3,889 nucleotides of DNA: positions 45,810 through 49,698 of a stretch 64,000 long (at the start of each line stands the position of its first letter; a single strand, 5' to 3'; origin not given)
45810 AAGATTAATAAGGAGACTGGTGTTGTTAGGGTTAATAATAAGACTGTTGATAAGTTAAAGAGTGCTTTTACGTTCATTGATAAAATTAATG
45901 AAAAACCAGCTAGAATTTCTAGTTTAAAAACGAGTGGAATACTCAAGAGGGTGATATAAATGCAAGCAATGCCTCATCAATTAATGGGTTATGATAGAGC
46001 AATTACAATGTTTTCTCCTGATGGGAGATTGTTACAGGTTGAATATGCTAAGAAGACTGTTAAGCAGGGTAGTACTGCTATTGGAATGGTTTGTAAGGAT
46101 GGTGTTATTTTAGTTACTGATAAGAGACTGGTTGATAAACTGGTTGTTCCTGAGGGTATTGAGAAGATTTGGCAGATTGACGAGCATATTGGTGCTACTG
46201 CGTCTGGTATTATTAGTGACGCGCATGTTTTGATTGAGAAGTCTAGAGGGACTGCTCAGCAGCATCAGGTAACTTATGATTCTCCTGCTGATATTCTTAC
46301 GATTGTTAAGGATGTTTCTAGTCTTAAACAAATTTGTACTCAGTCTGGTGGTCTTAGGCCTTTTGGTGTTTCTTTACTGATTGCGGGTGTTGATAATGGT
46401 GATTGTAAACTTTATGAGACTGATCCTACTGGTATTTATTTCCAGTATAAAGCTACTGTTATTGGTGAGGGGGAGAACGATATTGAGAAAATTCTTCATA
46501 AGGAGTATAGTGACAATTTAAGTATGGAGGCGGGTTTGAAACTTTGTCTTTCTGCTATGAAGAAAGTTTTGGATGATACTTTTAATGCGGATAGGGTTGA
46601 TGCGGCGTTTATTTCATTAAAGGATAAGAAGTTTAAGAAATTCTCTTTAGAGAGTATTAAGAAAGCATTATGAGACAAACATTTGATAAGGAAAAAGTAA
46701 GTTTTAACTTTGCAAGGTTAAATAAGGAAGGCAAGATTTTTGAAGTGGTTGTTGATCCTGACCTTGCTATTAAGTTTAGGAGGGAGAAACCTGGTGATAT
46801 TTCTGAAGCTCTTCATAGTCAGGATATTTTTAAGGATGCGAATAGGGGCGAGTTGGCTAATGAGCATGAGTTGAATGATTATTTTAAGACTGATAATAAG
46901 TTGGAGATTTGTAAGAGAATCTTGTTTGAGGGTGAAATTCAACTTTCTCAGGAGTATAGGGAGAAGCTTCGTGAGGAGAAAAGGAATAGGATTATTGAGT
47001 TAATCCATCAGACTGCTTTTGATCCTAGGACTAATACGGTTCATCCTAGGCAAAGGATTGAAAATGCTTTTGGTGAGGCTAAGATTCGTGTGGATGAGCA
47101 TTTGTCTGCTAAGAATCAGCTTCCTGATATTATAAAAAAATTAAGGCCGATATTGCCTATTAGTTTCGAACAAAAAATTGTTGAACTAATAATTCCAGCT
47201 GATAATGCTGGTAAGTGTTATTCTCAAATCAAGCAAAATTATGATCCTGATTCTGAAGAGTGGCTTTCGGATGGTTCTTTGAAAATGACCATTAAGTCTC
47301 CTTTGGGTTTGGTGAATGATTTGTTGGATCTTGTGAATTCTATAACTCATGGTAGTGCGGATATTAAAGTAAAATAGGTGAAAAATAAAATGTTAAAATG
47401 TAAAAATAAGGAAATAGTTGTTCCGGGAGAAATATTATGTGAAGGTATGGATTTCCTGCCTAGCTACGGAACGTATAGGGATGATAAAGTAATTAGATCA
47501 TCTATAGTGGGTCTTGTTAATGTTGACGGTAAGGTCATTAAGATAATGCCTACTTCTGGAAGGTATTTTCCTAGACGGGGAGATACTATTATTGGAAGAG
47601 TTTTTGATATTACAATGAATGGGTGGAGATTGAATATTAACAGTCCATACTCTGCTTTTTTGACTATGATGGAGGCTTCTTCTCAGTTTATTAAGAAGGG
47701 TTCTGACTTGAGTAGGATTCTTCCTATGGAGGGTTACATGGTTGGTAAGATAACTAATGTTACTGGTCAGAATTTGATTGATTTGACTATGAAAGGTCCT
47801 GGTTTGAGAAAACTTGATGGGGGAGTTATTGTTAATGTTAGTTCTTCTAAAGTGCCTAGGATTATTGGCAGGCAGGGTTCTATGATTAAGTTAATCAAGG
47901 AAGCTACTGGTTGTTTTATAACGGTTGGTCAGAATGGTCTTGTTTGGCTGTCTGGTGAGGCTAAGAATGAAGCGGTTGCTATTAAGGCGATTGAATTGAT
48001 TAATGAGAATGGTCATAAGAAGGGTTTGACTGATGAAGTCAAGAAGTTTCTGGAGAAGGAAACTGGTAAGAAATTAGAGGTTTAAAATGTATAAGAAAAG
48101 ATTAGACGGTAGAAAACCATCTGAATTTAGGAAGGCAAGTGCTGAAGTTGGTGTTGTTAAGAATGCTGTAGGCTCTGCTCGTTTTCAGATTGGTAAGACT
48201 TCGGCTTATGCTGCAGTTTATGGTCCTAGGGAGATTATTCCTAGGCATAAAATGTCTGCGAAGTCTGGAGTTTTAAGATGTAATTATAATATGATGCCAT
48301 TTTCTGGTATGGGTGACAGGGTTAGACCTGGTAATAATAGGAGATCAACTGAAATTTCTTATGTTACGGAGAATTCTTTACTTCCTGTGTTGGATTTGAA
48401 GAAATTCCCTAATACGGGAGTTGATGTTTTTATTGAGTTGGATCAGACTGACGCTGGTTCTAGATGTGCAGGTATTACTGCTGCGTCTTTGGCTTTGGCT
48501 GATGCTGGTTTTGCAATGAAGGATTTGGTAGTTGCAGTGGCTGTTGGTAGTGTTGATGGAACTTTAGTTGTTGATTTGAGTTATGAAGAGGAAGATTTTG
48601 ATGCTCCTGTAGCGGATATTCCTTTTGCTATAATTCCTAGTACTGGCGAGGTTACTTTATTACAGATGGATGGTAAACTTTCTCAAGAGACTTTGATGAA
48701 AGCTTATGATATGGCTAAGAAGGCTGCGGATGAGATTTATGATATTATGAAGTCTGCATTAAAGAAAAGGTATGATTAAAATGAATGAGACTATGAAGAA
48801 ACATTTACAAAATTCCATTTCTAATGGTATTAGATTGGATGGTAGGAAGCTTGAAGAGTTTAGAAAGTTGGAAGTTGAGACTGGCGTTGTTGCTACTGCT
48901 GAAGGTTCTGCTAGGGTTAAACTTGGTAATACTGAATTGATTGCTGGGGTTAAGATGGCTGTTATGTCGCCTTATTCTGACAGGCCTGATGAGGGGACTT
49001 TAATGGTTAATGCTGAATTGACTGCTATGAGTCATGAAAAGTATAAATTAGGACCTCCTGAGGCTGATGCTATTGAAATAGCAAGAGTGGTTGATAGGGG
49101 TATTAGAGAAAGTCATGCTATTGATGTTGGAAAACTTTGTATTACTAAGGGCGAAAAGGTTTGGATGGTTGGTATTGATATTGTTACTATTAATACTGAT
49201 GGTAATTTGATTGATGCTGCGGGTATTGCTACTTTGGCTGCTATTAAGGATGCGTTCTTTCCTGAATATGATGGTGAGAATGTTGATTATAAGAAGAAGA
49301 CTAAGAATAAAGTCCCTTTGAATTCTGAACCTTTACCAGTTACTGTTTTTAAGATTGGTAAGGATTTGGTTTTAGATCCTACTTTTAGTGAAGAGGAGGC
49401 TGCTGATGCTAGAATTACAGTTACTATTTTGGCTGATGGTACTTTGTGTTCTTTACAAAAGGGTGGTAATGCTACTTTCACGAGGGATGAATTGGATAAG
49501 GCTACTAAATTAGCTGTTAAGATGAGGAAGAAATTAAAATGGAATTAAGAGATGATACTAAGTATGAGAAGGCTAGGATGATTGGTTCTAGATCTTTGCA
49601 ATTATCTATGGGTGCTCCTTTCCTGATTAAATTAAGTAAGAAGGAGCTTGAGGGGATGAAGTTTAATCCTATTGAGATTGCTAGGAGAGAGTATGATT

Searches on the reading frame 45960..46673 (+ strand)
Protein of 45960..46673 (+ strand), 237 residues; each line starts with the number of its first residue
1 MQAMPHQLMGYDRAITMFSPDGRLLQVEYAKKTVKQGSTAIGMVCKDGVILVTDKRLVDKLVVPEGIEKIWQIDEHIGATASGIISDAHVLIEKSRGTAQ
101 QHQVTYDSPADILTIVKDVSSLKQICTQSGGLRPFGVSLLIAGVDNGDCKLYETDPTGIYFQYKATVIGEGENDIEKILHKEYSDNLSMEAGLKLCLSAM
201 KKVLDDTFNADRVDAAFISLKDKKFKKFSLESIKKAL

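Call 58: search_protein_families(library=pfam, proteins=[window:45960-46673:+], max_evalue=0.00001)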
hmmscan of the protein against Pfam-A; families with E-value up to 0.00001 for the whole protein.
window:45960-46673:+ (237 aa): 2 families
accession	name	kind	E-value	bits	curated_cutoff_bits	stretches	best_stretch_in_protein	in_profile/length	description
PF00227.31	Proteasome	-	5.3e-51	173.4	22.4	1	34-217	1-188/189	Proteasome subunit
PF10584.14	Proteasome_A_N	-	8.9e-13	48.1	27.7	1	11-32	1-22/23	Proteasome subunit A N-terminal signature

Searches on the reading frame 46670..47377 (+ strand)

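Call 80: search_protein_families(library=pfam, proteins=[window:46670-47377:+], max_evalue=0.00001)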
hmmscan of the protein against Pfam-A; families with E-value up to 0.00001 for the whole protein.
window:46670-47377:+ (235 aa): 3 families
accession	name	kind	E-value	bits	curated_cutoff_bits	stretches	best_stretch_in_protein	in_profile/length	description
PF01172.24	SBDS_N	-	1.2e-21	76.9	24.6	1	15-97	5-87/88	Shwachman-Bodian-Diamond syndrome (SBDS) N-terminal domain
PF09377.16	SBDS_domain_II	-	5e-18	65.2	27.2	1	106-167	1-62/62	SBDS protein, domain II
PF20268.4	SBDS_C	-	1.1e-07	32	27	1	171-234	3-68/71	SBDS protein, C-terminal domain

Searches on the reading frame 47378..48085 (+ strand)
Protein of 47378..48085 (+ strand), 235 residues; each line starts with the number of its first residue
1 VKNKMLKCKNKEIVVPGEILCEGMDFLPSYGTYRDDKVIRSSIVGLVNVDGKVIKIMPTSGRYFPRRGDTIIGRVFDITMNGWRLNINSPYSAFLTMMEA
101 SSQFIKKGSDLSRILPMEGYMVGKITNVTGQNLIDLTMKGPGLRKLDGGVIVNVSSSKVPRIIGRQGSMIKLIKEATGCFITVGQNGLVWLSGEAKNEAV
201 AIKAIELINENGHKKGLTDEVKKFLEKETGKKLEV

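Call 80: search_protein_families(library=pfam, proteins=[window:47378-48085:+], max_evalue=0.00001)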
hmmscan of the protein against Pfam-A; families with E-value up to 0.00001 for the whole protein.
window:47378-48085:+ (235 aa): 5 families
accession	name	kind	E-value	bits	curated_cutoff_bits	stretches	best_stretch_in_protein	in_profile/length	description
PF00013.35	KH_1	-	1.6e-10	41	21.5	1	151-206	3-65/66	KH domain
PF14382.12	ECR1_N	-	1e-09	38.5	27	1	13-50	1-38/38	Exosome complex exonuclease RRP4 N-terminal region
PF15985.11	KH_6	-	1.1e-07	32.5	27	1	149-195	1-45/47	KH domain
PF21266.3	RRP4_S1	-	2.1e-07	31.5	27.3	1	62-99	1-38/73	RRP4, S1 domain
PF22625.2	ECR1_N_2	-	9.2e-07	29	27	1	12-58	2-49/51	Exosome RNA binding protein RRP4 N-terminal domain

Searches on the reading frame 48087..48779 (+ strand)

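Call 80: search_protein_families(library=pfam, proteins=[window:48087-48779:+], max_evalue=0.00001)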
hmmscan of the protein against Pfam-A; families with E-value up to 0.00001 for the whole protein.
window:48087-48779:+ (230 aa): 2 families
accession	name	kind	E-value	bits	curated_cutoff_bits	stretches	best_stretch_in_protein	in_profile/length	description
PF01138.27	RNase_PH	-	1.5e-26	93.8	25.5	1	13-142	1-129/130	3' exoribonuclease family, domain 1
PF03725.20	RNase_PH_C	-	3.3e-12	46.6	20.8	1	146-213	1-67/67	3' exoribonuclease family, domain 2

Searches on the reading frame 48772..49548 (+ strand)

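Call 58: search_protein_families(library=pfam, proteins=[window:48772-49548:+], max_evalue=0.00001)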
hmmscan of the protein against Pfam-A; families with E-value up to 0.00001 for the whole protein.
window:48772-49548:+ (258 aa): 2 families
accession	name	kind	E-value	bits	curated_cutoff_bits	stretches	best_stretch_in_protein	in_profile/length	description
PF01138.27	RNase_PH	-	5.4e-30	104.9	25.5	1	29-164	1-130/130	3' exoribonuclease family, domain 1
PF03725.20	RNase_PH_C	-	2e-15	56.9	20.8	1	188-250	4-66/67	3' exoribonuclease family, domain 2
